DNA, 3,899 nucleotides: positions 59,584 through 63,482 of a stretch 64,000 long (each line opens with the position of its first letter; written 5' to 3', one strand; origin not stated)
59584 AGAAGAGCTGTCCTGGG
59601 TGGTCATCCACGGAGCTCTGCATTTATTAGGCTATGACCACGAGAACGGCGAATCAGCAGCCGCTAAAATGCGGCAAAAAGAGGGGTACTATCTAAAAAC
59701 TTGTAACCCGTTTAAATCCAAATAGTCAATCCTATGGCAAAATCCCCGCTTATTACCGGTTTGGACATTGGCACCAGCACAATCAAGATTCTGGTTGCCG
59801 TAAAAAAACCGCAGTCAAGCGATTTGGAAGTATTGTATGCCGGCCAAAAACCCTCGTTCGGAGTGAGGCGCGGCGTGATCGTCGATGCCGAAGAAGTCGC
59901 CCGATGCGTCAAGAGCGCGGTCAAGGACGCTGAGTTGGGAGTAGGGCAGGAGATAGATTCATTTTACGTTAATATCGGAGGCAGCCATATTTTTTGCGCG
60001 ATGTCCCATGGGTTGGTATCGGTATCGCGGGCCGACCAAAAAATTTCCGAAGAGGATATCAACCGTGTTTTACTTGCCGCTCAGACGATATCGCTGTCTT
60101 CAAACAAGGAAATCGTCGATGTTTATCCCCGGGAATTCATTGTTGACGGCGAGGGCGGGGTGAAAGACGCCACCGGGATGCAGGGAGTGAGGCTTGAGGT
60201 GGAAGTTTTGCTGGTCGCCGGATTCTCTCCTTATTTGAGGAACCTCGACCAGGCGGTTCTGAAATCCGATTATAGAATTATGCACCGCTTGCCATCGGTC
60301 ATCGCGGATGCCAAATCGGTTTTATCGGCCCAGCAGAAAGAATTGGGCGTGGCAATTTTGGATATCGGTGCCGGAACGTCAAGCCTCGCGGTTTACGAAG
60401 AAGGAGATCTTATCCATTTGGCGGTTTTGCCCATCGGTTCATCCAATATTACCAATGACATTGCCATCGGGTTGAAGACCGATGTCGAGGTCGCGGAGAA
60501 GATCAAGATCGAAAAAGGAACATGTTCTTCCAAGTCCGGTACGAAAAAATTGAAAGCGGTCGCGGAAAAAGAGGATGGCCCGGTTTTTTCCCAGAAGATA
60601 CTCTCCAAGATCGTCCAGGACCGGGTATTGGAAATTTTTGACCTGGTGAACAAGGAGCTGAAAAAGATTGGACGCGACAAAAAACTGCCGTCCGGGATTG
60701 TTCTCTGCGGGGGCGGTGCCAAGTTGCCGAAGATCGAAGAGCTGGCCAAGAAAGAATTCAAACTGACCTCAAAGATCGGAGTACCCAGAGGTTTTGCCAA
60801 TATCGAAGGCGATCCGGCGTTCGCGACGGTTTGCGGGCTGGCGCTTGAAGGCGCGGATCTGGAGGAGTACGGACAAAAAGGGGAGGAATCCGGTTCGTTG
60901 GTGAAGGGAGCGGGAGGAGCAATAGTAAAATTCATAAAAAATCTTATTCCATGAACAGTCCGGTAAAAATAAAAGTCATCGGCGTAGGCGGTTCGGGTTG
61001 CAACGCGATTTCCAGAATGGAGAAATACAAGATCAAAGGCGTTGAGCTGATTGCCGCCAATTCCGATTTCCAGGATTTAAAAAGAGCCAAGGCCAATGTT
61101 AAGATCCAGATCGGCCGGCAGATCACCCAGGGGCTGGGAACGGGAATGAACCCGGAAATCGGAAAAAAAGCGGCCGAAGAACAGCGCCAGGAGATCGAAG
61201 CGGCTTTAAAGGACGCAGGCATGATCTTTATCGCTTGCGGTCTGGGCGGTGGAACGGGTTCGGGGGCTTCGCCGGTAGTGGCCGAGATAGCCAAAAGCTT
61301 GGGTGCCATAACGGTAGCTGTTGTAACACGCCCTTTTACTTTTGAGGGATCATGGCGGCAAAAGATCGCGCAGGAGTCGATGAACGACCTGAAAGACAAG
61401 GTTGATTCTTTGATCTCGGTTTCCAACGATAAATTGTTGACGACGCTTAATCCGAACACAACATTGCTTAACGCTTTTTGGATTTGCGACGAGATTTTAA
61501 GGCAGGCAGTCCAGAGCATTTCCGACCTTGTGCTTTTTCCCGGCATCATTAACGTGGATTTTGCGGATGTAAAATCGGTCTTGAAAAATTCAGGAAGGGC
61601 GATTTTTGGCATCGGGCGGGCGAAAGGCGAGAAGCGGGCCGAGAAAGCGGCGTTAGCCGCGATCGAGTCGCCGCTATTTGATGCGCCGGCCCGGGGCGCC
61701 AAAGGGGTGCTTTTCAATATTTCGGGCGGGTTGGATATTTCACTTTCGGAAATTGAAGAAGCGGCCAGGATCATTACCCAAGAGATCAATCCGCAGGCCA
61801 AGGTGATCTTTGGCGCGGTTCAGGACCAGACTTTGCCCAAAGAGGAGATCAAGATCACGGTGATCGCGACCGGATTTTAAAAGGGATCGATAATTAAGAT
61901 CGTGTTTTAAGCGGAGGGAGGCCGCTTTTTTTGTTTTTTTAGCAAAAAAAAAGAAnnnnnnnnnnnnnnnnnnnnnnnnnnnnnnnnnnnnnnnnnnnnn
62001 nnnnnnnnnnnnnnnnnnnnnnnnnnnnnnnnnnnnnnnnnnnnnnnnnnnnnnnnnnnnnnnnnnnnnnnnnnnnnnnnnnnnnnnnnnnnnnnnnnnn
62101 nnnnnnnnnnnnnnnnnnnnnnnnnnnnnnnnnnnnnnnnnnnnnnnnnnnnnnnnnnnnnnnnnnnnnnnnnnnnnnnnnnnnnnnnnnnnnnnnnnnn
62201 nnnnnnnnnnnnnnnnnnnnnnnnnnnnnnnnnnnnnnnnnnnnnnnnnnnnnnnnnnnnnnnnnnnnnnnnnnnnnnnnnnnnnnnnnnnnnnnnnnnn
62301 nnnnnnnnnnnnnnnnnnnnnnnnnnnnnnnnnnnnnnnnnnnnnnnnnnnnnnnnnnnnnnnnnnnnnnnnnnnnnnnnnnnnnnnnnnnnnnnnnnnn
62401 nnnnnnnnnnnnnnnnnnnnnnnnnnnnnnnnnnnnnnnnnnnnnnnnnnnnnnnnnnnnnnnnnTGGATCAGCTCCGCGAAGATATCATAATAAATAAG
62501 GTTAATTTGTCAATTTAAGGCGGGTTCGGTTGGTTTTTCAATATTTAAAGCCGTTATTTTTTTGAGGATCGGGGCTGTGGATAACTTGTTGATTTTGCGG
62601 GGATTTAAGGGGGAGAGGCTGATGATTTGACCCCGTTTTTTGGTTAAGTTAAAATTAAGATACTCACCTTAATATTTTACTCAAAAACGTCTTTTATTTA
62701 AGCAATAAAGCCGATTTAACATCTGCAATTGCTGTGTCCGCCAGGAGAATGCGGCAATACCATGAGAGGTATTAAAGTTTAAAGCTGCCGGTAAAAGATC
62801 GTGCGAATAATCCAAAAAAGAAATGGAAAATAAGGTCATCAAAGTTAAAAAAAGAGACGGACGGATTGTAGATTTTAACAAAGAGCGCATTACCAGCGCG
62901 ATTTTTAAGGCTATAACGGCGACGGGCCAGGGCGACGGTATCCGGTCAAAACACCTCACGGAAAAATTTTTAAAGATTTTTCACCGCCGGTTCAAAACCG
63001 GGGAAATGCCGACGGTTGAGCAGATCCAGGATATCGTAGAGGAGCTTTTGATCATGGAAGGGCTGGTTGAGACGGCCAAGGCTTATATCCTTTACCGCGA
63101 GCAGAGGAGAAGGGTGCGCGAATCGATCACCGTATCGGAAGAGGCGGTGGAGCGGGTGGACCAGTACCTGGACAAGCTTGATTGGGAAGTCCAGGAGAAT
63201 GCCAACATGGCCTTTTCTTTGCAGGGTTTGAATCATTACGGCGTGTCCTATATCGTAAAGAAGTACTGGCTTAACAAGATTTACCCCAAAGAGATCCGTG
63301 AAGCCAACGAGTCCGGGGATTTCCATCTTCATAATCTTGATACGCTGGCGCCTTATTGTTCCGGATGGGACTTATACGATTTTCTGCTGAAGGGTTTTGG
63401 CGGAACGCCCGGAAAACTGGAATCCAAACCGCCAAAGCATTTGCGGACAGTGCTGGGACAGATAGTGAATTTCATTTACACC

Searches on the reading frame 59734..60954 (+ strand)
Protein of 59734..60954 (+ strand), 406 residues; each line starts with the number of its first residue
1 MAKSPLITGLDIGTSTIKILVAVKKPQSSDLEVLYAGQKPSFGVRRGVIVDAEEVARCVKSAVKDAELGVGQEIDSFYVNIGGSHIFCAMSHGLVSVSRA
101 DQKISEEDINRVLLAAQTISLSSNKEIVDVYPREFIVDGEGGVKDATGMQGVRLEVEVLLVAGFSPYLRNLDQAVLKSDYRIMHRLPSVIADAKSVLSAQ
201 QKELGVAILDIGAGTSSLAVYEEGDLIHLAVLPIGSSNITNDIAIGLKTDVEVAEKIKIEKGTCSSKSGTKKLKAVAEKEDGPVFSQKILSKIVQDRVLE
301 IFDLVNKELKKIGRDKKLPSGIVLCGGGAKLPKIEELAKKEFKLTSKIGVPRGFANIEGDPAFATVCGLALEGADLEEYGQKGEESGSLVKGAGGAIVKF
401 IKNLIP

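Call 62: search_protein_families(library=pfam, proteins=[window:59734-60954:+], max_evalue=0.01)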
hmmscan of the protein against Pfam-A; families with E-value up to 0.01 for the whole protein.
window:59734-60954:+ (406 aa): 5 families
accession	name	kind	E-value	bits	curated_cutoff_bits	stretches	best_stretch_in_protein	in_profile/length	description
PF14450.12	FtsA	-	3.6e-32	111.8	31.8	1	207-368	1-127/127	Cell division protein FtsA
PF02491.25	SHS2_FTSA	-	8.7e-23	80.9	25.4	1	83-161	1-78/79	SHS2 domain inserted in FTSA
PF11104.14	PilM_2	-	3.6e-11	43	27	1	192-262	168-238/340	Type IV pilus assembly protein PilM;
PF06723.19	MreB_Mbl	-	1.5e-09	37.6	27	1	204-348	145-303/327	MreB/Mbl protein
PF06277.17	EutA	-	7.3e-05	22.3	27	1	198-338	137-274/475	Ethanolamine utilisation protein EutA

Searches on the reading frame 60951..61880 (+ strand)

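Call 62: search_protein_families(library=pfam, proteins=[window:60951-61880:+], max_evalue=0.01)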
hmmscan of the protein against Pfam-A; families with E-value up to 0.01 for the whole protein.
window:60951-61880:+ (309 aa): 3 families
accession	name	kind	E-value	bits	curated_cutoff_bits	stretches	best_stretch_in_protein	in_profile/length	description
PF00091.31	Tubulin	-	6.6e-43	147.6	33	1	6-165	1-188/190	Tubulin/FtsZ family, GTPase domain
PF12327.13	FtsZ_C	-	4.2e-29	101.1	27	1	215-309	1-94/95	FtsZ family, C-terminal domain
PF13809.12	Tubulin_2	-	0.0049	16.6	27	0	83-109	155-181/356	Tubulin like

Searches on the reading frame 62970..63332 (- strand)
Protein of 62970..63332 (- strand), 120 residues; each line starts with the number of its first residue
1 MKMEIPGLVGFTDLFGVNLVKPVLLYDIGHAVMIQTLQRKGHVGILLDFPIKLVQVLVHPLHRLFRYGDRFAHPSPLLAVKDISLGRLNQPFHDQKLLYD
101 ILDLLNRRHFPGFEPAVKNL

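Call 53: find_encoding_contigs(protein=window:62970-63332:-, flank=10000, max_places=2)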
Protein window:62970-63332:- (120 aa): no gene with exactly this product is on record in the collection.
